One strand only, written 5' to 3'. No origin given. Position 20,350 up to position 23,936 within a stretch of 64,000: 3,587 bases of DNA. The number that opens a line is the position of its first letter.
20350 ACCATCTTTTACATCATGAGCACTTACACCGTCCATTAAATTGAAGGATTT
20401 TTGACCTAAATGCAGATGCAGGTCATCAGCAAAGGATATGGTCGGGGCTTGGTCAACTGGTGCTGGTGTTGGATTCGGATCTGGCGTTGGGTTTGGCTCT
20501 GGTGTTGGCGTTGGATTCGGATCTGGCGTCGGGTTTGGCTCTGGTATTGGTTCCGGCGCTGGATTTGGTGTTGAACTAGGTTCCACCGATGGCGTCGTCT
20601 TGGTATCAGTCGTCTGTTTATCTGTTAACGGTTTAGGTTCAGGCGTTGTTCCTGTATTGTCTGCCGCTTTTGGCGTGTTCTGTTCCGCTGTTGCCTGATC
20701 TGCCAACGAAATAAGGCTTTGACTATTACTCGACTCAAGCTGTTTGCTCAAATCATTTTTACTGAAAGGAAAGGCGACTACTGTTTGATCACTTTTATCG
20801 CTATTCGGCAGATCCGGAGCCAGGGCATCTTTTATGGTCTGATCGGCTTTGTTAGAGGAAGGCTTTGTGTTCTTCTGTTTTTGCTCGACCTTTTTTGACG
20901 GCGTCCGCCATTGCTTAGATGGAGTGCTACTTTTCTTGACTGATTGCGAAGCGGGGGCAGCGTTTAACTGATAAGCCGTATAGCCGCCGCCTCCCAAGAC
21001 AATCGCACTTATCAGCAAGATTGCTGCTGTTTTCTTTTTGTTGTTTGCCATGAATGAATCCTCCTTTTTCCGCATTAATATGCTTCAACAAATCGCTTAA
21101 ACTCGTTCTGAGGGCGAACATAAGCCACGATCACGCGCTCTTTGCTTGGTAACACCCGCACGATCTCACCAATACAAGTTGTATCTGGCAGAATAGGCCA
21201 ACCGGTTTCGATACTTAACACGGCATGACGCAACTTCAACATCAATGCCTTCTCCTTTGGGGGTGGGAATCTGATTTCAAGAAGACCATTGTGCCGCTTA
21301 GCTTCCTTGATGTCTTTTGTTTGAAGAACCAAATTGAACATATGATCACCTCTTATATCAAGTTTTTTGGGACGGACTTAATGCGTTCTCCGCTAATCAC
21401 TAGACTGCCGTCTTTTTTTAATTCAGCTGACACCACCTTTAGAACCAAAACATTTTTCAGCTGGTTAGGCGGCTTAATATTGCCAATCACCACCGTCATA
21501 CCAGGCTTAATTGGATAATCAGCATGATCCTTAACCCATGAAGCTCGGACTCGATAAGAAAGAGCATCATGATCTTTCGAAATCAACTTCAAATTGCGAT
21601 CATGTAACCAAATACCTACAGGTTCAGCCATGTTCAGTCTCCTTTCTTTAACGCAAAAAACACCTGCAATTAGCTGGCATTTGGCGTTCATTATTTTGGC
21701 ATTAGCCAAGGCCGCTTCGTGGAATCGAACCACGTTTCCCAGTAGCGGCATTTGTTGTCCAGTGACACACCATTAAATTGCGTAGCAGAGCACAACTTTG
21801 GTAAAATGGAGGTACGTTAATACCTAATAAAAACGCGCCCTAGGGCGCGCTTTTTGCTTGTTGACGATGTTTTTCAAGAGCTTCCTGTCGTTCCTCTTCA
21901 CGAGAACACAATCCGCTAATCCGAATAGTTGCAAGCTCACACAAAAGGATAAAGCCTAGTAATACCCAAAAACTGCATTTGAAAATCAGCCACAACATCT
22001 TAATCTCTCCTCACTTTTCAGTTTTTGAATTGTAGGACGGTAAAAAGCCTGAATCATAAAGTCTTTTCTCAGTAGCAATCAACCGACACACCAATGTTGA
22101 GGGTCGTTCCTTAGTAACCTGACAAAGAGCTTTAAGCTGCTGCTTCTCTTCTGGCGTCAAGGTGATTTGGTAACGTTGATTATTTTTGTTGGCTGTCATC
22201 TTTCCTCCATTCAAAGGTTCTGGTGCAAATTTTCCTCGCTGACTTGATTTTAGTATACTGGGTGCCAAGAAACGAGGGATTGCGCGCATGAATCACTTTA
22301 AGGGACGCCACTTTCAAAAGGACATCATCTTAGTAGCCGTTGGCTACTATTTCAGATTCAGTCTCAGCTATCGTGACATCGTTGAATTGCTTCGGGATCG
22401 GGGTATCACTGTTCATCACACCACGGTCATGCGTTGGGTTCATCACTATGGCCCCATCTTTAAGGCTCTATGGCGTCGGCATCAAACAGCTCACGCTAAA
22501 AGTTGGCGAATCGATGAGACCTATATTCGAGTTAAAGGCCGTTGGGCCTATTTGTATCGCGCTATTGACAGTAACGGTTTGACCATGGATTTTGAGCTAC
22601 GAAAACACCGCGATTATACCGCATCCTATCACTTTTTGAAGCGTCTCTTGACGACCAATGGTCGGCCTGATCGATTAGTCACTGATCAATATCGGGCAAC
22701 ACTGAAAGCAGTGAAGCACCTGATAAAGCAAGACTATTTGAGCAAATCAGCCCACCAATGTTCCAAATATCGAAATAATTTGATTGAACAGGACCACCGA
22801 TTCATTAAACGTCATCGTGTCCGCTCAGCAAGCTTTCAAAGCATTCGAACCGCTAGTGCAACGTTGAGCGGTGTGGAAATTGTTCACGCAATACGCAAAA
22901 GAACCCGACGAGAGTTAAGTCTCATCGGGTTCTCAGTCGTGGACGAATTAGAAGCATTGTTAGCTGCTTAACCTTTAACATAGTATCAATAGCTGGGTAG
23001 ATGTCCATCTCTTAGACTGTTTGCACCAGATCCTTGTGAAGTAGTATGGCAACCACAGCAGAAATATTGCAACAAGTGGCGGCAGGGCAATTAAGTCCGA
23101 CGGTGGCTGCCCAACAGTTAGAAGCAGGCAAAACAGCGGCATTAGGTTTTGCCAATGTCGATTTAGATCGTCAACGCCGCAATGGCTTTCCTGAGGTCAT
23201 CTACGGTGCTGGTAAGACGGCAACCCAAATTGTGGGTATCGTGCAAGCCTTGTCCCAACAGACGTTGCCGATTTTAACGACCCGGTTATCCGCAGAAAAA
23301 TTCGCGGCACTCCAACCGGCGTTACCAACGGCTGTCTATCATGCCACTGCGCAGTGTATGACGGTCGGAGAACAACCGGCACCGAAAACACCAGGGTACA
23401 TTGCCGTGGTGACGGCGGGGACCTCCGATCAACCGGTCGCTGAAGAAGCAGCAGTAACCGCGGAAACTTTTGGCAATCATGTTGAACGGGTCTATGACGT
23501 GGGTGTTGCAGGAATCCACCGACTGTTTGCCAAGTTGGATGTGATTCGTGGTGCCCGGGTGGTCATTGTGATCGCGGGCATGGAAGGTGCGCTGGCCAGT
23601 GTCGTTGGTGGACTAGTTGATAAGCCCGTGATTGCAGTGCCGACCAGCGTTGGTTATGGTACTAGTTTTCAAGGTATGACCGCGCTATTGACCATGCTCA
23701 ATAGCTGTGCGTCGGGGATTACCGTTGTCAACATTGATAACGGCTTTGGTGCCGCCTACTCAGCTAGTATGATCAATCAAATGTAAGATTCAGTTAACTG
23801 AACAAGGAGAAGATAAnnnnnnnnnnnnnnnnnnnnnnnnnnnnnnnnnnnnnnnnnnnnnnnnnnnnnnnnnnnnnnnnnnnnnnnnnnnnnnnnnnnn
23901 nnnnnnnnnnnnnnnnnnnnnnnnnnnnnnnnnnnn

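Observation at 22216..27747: larBCDE (nickel-pincer cofactor biosynthesis plus lactate channel) without larA, packaged between two inverted identical IS6 copies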

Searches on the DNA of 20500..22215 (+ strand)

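Call 20: search_dna_similar(query=window:20500-22215:+, collection=plasmids, mode=near, max_rows=25)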
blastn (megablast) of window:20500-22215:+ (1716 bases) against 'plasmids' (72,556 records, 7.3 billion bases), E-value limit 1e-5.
Records with a match: 29; places in all: 31; records where one place covers at least 80% of the query: 10.
Best place of each record, by identity: >=99% 4; 95-99% 4; 90-95% 12; 80-90% 9.
By first word of the organism name: Lacticaseibacillus 29.
By predicted mobility (MOB-suite, as given by PLSDB): mobilizable 15; conjugative 13; non-mobilizable 1.
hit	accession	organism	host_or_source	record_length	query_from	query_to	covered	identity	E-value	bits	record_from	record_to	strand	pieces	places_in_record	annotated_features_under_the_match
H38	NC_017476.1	Lacticaseibacillus paracasei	homemade koumiss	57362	1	1716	100%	100.0%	0e+0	3169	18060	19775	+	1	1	immunoglobulin-like domain-containing protein | hypothetical protein (x3)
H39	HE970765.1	Lacticaseibacillus paracasei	-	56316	1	1716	100%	100.0%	0e+0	3169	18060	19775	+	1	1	cry22Aa: Pesticidal crystal protein cry22Aa | Putative uncharacterized protein (x4)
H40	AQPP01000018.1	Lacticaseibacillus paracasei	Actimel product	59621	1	1716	100%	100.0%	0e+0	3169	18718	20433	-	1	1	none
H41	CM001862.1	Lacticaseibacillus paracasei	Actimel product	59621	1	1716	100%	100.0%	0e+0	3169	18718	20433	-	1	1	none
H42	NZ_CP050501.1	Lacticaseibacillus paracasei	Single cell,Animal feed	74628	1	1716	100%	98.0%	0e+0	2976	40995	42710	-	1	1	immunoglobulin-like domain-containing protein | hypothetical protein (x3)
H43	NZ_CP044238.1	Lacticaseibacillus paracasei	Pickle,fermented vegetable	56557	1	1716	100%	97.4%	0e+0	2926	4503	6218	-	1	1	immunoglobulin-like domain-containing protein | hypothetical protein (x3)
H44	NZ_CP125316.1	Lacticaseibacillus rhamnosus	Homo sapiens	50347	1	1716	100%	94.6%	0e+0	2652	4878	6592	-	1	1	immunoglobulin-like domain-containing protein | hypothetical protein (x3)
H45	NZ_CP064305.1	Lacticaseibacillus paracasei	single cell,kimchi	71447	7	1716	100%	94.6%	0e+0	2638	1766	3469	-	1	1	immunoglobulin-like domain-containing protein | hypothetical protein (x3)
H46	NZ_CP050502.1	Lacticaseibacillus paracasei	Single cell,Animal feed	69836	1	1276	74%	95.7%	0e+0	2050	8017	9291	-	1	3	immunoglobulin-like domain-containing protein | hypothetical protein (x2)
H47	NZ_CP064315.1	Lacticaseibacillus paracasei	single cell,kimchi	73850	2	1409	82%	82.1%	0e+0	1195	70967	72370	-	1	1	immunoglobulin-like domain-containing protein | hypothetical protein (x3)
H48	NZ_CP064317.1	Lacticaseibacillus paracasei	single cell,kimchi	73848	2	1400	82%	82.2%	0e+0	1195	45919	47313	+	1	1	immunoglobulin-like domain-containing protein | hypothetical protein (x3)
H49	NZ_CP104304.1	Lacticaseibacillus paracasei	Homo sapiens,mixed culture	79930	55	1400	78%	82.9%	0e+0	1208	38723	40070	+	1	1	DUF5011 domain-containing protein | hypothetical protein (x3)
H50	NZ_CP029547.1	Lacticaseibacillus paracasei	bacterial culture,cheese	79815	586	1716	66%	97.4%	0e+0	1929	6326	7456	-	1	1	hypothetical protein (x3)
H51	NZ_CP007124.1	Lacticaseibacillus paracasei N1115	traditional homemade dairy product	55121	586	1716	66%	95.0%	0e+0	1773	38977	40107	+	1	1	hypothetical protein (x3)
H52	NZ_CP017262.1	Lacticaseibacillus paracasei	cell culture,cheese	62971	586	1716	66%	94.9%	0e+0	1768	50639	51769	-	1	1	hypothetical protein (x3)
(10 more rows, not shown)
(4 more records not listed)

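Call 21: get_annotated_region(hit=H43, flank=5000)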
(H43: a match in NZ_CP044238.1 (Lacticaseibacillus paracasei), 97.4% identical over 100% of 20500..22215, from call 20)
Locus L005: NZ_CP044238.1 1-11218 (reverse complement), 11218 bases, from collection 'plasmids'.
description: Lacticaseibacillus paracasei strain WX322 plasmid pWX2, complete sequence
organism: Lacticaseibacillus paracasei (NCBI taxid 1597)
taxonomy: Bacteria; Bacillota; Bacilli; Lactobacillales; Lactobacillaceae; Lacticaseibacillus; Lacticaseibacillus paracasei
host: -; source: Pickle,fermented vegetable; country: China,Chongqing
typing (MOB-suite, as given by PLSDB): conjugative; replicon rep_cluster_850; relaxase MOBP,MOBP; mating-pair formation MPF_T
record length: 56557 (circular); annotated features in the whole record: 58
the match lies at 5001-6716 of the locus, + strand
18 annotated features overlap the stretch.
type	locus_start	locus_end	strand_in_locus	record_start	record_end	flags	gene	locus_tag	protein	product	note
CDS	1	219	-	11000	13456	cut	-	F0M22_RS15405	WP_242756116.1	VirB4-like conjugal transfer ATPase, CD1110 family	-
CDS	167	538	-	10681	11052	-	-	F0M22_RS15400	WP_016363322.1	PrgI family protein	-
CDS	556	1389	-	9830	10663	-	-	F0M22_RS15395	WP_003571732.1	hypothetical protein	-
CDS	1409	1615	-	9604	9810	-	-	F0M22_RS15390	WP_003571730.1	hypothetical protein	-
CDS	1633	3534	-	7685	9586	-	-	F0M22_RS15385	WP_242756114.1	VirD4-like conjugal transfer protein, CD1115 family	-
CDS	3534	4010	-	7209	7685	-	-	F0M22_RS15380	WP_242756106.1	PcfB family protein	-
CDS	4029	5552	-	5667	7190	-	-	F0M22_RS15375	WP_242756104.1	immunoglobulin-like domain-containing protein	-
CDS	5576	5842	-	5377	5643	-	-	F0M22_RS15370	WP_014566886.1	hypothetical protein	-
CDS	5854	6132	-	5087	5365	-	-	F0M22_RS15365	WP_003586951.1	hypothetical protein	-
CDS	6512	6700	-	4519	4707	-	-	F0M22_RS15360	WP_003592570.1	hypothetical protein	-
CDS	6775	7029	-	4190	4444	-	-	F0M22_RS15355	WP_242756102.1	hypothetical protein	-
CDS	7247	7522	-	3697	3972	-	-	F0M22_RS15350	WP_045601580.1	hypothetical protein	-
CDS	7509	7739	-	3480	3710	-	-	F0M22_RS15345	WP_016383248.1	hypothetical protein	-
CDS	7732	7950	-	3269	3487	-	-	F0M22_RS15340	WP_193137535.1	hypothetical protein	-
CDS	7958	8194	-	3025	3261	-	-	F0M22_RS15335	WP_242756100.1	hypothetical protein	-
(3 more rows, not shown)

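Call 22: get_annotated_region(hit=H42, flank=5000)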
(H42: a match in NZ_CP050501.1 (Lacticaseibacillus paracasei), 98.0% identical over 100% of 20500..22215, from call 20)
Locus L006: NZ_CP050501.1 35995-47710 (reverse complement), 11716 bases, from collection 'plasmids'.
description: Lacticaseibacillus paracasei strain NFFJ04 plasmid pLPCN-1, complete sequence
organism: Lacticaseibacillus paracasei (NCBI taxid 1597)
taxonomy: Bacteria; Bacillota; Bacilli; Lactobacillales; Lactobacillaceae; Lacticaseibacillus; Lacticaseibacillus paracasei
host: -; source: Single cell,Animal feed; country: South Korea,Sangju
typing (MOB-suite, as given by PLSDB): conjugative; relaxase MOBP; mating-pair formation MPF_T
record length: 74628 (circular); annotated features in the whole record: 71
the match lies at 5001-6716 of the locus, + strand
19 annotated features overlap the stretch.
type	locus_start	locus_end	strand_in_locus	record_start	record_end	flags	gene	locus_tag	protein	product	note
CDS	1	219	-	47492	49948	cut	-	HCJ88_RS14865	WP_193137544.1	VirB4-like conjugal transfer ATPase, CD1110 family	-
CDS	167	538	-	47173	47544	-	-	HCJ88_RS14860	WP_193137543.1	PrgI family protein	-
CDS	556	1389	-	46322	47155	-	-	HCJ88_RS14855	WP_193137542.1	hypothetical protein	-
CDS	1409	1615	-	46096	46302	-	-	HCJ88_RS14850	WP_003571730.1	hypothetical protein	-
CDS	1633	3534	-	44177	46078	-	-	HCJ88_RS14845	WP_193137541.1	VirD4-like conjugal transfer protein, CD1115 family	-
CDS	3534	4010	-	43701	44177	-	-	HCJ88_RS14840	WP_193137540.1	PcfB family protein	-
CDS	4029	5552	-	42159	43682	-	-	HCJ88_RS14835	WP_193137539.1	immunoglobulin-like domain-containing protein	-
CDS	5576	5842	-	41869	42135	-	-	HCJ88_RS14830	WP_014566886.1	hypothetical protein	-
CDS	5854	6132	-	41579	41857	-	-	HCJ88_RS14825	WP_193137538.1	hypothetical protein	-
CDS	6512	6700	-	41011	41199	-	-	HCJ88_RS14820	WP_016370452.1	hypothetical protein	-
CDS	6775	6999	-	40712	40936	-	-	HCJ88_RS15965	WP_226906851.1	hypothetical protein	-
CDS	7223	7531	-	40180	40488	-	-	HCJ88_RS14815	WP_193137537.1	hypothetical protein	-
CDS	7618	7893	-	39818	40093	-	-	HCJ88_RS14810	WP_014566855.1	hypothetical protein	-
CDS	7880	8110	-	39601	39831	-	-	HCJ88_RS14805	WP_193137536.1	hypothetical protein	-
CDS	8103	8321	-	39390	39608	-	-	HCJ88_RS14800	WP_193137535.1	hypothetical protein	-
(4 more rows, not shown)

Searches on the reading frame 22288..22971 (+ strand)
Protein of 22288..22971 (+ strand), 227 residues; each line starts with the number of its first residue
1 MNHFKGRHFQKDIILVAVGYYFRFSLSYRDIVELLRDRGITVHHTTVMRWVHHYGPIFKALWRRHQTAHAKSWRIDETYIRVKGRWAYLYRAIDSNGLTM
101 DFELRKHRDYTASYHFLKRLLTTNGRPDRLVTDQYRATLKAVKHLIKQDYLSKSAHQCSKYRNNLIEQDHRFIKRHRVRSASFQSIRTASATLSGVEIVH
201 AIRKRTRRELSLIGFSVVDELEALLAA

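Call 27: search_protein_families(library=ncbifam, proteins=[window:22288-22971:+])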
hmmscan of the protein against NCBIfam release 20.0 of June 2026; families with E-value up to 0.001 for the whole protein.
window:22288-22971:+ (227 aa): 6 families
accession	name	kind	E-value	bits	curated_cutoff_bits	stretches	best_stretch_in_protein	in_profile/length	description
NF033587.1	transpos_IS6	equivalog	1.4e-67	227.3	125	1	4-204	1-202/202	IS6 family transposase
NF033516.0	transpos_IS3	equivalog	6.5e-07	28.9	160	1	26-193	166-344/369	IS3 family transposase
NF033517.1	transpos_IS66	equivalog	0.00015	21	180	1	22-137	100-214/387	IS66 family transposase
NF033577.2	transpos_IS481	equivalog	0.00017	21.3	224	1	19-134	69-196/284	IS481 family transposase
NF041731.2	transpos_ISH6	equivalog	0.0009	18.1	240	0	25-82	127-185/414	ISH6 family transposase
NF038316.1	DrmE_fam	subfamily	0.00097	17.5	80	0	20-56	699-738/838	DrmE family protein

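Call 28: search_protein_families(library=pfam, proteins=[window:22288-22971:+])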
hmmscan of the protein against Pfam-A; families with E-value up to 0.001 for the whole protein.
window:22288-22971:+ (227 aa): 2 families
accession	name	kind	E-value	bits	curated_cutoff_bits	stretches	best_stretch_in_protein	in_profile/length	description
PF13610.12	DDE_Tnp_IS240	-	3.4e-39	134.6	27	1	71-205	2-138/139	DDE domain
PF00665.32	rve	-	8.5e-07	29.6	32.6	1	70-146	5-87/102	Integrase core domain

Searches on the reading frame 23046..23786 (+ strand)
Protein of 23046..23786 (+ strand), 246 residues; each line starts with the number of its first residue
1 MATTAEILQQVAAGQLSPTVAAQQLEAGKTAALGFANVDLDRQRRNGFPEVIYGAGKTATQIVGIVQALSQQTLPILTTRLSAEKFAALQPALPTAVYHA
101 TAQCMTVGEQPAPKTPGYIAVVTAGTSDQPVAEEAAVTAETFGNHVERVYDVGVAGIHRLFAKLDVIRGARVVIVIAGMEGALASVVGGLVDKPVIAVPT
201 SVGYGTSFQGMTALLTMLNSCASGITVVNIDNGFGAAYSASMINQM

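Call 27: search_protein_families(library=ncbifam, proteins=[window:23046-23786:+])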
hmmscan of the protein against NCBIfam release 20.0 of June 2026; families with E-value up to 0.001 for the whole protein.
window:23046-23786:+ (246 aa): 2 families
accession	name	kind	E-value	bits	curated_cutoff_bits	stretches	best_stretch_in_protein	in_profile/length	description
NF033503.1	LarB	equivalog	1.8e-92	308.7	175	1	38-246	1-209/209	nickel pincer cofactor biosynthesis protein LarB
TIGR01162.1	purE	equivalog_domain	5.1e-08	32.6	149.6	1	120-242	2-124/156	5-(carboxyamino)imidazole ribonucleotide mutase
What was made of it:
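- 23046..23786 (+): larB (pyridinium-3,5-biscarboxylic acid mononucleotide synthase). NCBIfam LarB equivalog, 308.7 bits against a cut-off of 175 (call 27).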

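Call 28: search_protein_families(library=pfam, proteins=[window:23046-23786:+])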
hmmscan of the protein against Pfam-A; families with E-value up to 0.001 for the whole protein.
window:23046-23786:+ (246 aa): 1 family
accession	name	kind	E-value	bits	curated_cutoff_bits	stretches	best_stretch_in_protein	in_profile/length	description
PF00731.26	AIRC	-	1.3e-13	51.2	30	1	119-243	2-126/148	AIR carboxylase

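Call 30: search_solved_structures(query=window:23046-23786:+, show_alignments=1)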
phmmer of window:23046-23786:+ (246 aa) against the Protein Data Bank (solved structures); distinct sequences matched with E-value up to 0.001: 3.
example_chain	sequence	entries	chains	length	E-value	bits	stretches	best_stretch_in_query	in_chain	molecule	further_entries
7mj0_A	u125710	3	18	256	1e-151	506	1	1-246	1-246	Pyridinium-3,5-biscarboxylic acid mononucleotide synthase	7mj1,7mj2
8soq_A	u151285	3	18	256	3.3e-151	504.3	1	1-246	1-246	Pyridinium-3,5-biscarboxylic acid mononucleotide synthase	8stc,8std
2ywx_A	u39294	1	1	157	6.7e-07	32.6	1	119-240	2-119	Phosphoribosylaminoimidazole carboxylase catalytic subunit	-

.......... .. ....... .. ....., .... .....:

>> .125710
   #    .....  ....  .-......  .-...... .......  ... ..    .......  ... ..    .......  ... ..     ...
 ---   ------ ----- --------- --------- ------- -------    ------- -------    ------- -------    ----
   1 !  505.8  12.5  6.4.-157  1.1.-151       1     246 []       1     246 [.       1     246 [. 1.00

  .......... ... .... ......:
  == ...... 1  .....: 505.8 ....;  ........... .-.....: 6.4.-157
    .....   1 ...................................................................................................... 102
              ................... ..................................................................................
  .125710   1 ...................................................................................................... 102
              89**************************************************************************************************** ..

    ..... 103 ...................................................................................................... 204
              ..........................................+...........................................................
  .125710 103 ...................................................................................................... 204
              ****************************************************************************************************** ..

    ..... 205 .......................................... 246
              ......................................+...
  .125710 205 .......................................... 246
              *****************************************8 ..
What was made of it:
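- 23046..23786 (+): It differs at 3 residues from PDB 7MJ0 (call 30).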

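Call 39: find_encoding_contigs(protein=window:23046-23786:+, flank=8000, max_places=10)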
Protein window:23046-23786:+ (246 aa): 24 contigs read that carry it; 10 places shown.
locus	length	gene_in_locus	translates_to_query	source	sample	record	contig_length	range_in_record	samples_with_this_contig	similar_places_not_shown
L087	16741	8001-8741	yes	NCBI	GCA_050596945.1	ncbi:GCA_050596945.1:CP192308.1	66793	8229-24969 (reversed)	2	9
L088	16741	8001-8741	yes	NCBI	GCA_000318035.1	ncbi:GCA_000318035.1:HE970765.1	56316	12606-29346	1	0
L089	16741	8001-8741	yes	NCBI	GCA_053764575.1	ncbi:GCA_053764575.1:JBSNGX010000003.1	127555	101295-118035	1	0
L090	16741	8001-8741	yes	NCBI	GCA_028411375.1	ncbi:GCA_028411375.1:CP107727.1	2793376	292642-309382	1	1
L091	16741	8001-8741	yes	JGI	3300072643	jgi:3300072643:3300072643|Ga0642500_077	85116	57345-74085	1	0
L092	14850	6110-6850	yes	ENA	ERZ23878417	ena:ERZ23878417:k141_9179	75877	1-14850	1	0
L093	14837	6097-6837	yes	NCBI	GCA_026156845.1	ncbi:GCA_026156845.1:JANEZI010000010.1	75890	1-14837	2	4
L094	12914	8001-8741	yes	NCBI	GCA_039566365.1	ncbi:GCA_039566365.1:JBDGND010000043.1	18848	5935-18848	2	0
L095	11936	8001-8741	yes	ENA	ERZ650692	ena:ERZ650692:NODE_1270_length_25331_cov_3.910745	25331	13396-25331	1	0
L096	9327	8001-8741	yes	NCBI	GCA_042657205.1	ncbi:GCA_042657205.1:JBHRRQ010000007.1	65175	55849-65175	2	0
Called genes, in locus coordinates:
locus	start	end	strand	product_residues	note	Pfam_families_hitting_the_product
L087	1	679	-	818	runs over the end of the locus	PF12846:AAA_10 (weak), PF19044:P-loop_TraG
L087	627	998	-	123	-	PF12666:PrgI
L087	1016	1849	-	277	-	PF19478:TrbL_2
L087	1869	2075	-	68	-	-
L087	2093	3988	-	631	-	PF02534:T4SS-DNA_transf, PF10412:TrwB_AAD_bind, PF12696:TraG-D_C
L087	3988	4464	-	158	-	PF12687:DUF3801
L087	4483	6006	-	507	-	PF17963:Big_9 (faint), PF07523:Big_3 (faint), PF16403:Bact_surface_Ig-like, PF15418:DUF4625 (faint), PF00028:Cadherin (faint), PF18981:InlK_D3 (faint), PF16403:Bact_surface_Ig-like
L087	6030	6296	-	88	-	-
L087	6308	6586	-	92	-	-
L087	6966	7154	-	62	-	-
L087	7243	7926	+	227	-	PF00665:rve (weak), PF13610:DDE_Tnp_IS240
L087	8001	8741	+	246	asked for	PF00731:AIRC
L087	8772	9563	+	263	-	PF01969:Ni_insertion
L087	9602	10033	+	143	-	PF01969:Ni_insertion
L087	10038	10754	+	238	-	PF00230:MIP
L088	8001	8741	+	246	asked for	PF00731:AIRC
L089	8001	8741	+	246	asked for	PF00731:AIRC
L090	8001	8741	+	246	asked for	PF00731:AIRC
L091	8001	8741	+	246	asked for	PF00731:AIRC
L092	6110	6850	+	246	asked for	PF00731:AIRC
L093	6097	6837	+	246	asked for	PF00731:AIRC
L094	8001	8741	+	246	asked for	PF00731:AIRC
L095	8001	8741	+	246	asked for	PF00731:AIRC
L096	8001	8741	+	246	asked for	PF00731:AIRC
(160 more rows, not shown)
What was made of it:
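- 23046..23786 (+): The exact protein is also encoded in five loci whose lar-lp_0111-thiMDE gene order is that described for L. plantarum (call 39).
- The exact LarB protein of the window is encoded in loci with the L. plantarum chromosomal gene order, next to larA and the thiM/D/E genes (call 39).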
